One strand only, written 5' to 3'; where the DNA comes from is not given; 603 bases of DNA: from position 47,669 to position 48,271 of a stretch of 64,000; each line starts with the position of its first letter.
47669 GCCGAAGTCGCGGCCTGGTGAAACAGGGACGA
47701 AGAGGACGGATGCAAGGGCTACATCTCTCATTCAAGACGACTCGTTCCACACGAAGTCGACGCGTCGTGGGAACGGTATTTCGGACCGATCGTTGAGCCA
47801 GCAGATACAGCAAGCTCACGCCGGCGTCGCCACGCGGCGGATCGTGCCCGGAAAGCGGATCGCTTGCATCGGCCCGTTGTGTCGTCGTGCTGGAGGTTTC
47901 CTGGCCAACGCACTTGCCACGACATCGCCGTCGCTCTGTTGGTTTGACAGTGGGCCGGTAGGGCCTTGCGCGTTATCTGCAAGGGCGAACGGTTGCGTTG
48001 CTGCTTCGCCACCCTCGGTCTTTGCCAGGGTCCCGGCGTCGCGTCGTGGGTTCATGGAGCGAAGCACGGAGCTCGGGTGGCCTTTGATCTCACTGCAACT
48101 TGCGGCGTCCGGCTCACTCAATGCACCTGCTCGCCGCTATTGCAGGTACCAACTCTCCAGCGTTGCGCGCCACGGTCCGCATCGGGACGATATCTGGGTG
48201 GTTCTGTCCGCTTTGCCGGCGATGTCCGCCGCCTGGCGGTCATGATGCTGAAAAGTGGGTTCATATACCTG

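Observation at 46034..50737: Paralogous orphan GT-B-like proteins inside and outside the island (shared R-x-HP-x-E core)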

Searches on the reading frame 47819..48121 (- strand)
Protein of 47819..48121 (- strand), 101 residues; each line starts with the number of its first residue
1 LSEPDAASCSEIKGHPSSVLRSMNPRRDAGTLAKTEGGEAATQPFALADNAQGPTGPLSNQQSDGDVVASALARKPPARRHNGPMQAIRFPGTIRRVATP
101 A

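Call 75: search_protein_families(library=pfam, proteins=[window:47819-48121:-], max_evalue=0.01)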
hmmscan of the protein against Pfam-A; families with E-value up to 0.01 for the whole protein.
window:47819-48121:- (101 aa): 0 families
